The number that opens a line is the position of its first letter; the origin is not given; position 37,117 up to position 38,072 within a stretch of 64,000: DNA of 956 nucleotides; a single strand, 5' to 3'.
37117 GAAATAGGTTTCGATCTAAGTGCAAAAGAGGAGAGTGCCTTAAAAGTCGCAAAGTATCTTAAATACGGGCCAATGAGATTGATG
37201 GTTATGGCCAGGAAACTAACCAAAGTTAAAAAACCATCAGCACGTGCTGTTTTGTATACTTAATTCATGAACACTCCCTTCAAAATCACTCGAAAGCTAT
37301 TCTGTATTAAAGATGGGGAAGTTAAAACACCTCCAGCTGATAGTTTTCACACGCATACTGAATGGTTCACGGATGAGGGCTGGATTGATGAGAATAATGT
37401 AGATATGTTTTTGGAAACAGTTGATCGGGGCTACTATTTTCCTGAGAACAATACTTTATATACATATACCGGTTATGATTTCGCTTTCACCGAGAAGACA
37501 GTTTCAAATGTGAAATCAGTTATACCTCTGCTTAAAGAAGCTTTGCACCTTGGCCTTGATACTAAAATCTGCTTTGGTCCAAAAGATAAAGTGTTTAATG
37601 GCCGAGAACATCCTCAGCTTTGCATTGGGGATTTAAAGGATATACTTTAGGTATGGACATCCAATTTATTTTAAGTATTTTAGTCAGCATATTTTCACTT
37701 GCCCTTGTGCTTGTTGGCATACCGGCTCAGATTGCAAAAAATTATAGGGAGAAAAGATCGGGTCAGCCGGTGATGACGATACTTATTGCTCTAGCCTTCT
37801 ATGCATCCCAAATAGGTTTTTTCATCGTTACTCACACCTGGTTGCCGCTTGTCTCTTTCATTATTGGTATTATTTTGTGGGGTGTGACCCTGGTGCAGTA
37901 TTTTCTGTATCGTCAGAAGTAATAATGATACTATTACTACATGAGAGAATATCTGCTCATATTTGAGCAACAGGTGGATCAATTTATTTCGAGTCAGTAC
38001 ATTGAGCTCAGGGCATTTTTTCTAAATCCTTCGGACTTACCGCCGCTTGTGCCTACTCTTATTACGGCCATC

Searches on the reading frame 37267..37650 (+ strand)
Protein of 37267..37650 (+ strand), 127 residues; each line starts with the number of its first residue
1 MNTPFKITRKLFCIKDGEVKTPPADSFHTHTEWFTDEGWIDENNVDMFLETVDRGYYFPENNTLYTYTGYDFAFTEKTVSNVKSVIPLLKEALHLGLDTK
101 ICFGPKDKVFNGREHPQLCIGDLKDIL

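Call 3: search_protein_families(library=pfam, proteins=[window:37267-37650:+], max_evalue=1)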
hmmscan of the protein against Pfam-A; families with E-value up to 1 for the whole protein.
window:37267-37650:+ (127 aa): 0 families

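Call 4: search_protein_families(library=ncbifam, proteins=[window:37267-37650:+], max_evalue=1)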
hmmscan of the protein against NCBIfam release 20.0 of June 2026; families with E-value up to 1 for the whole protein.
window:37267-37650:+ (127 aa): 0 families

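Call 5: search_protein_families(library=padloc, proteins=[window:37267-37650:+], max_evalue=1)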
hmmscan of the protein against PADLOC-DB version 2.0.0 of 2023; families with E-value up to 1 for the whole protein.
window:37267-37650:+ (127 aa): 0 families

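Call 47: search_protein_families(library=pfam, proteins=[window:37267-37650:+], max_evalue=10)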
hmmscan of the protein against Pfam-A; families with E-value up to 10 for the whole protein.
window:37267-37650:+ (127 aa): 0 families

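Call 53: find_related_loci(query=window:37267-37647:+, collection=metagenome_contigs, flank=5000)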
Query window:37267-37647:+ (127 aa) in metagenome_contigs; peptide patterns used: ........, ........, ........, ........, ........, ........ (x = any residue, [..] = any of these).
95 stretches matched a pattern; 4 encode a relative of the query (tblastn E <= 1e-3); 4 distinct loci.
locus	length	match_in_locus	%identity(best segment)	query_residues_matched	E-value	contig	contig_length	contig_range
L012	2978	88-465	44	2-127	4e-37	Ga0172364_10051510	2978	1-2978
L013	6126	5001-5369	43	5-127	9e-34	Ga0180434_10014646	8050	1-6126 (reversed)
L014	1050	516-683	43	72-127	4e-11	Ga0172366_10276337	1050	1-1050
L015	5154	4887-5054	43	72-127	5e-11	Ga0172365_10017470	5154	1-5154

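Call 59: search_protein_families(library=phrogs, proteins=[window:37267-37650:+], max_evalue=0.1)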
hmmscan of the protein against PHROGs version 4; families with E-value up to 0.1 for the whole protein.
window:37267-37650:+ (127 aa): 0 families

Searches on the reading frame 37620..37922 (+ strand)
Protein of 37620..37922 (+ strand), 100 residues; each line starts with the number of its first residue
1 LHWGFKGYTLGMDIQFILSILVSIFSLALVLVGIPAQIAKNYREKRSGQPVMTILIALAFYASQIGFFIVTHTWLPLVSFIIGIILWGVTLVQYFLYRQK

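Call 3: search_protein_families(library=pfam, proteins=[window:37620-37922:+], max_evalue=1)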
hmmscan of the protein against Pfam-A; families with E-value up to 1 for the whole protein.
window:37620-37922:+ (100 aa): 4 families
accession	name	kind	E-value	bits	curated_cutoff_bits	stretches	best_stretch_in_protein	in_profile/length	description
PF17459.7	DUF5422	-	0.022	15.4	25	1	15-74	84-138/153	Family of unknown function (DUF5422)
PF13829.11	DUF4191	-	0.54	10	30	1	36-98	9-71/219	Domain of unknown function (DUF4191)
PF11742.13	DUF3302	-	0.56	10.8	32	0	18-41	10-33/77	Protein of unknown function (DUF3302)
PF00335.26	Tetraspanin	-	0.93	9.5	32.1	0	15-70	5-65/225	Tetraspanin family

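Call 4: search_protein_families(library=ncbifam, proteins=[window:37620-37922:+], max_evalue=1)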
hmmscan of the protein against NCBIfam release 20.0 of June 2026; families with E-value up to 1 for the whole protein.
window:37620-37922:+ (100 aa): 2 families
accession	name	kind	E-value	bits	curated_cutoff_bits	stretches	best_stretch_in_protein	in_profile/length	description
TIGR04408.1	LptG_lptG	equivalog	0.27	9.8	240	1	13-90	264-343/351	LPS export ABC transporter permease LptG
NF050117.1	aa3_CtaC_Actin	exception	0.33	10.1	250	1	73-100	42-69/244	aa3-type cytochrome oxidase subunit II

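Call 5: search_protein_families(library=padloc, proteins=[window:37620-37922:+], max_evalue=1)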
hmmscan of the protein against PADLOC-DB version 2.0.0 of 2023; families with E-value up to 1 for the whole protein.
window:37620-37922:+ (100 aa): 0 families

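Call 46: search_solved_structures(query=window:37653-37919:+, max_evalue=10, show_alignments=3)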
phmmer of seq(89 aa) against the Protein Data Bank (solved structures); distinct sequences matched with E-value up to 10: 1.
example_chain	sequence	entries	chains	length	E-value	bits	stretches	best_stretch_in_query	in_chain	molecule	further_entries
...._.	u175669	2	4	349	4.9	10.8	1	60-87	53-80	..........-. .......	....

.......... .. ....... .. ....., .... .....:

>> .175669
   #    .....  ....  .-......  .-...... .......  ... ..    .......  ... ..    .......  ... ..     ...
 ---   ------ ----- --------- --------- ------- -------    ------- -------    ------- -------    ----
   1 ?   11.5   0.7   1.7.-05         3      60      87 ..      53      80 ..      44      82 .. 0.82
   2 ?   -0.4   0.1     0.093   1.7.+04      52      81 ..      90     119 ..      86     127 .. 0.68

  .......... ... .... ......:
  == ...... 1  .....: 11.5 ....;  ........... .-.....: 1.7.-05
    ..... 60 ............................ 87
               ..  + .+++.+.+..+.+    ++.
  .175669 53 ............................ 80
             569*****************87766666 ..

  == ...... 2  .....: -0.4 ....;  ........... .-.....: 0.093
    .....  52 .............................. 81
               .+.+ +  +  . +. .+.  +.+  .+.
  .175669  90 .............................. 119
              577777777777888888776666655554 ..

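Call 47: search_protein_families(library=pfam, proteins=[window:37653-37919:+], max_evalue=10)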
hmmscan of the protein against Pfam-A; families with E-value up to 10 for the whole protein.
seq(89 aa): 7 families
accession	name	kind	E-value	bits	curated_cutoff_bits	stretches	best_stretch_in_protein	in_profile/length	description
PF17459.7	DUF5422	-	0.058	14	25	1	5-63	85-138/153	Family of unknown function (DUF5422)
PF23778.1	Phage_holin_2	-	0.24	12.1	32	1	10-81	4-74/92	Putative phage holin family 2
PF11742.13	DUF3302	-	0.55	10.9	32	1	6-30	9-33/77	Protein of unknown function (DUF3302)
PF13829.11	DUF4191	-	0.65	9.8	30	1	25-87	9-71/219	Domain of unknown function (DUF4191)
PF00335.26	Tetraspanin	-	0.76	9.8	32.1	1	4-59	5-65/225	Tetraspanin family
PF00558.24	Vpu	-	1.4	9.2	24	1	66-83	13-30/81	Vpu protein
PF20990.2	DUF2207_C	-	2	8.5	33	1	29-84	130-188/247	Predicted membrane protein (DUF2207) C-terminal domain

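Call 59: search_protein_families(library=phrogs, proteins=[window:37620-37922:+], max_evalue=0.1)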
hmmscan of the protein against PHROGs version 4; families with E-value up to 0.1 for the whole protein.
window:37620-37922:+ (100 aa): 3 families
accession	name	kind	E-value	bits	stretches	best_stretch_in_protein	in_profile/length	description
phrog_26155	-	unknown function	0.018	16.5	0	11-47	44-79/89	-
phrog_21275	-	unknown function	0.019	15.6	1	9-89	13-93/273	-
phrog_14196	-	other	0.092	14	0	49-87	24-68/102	phosphohydrolase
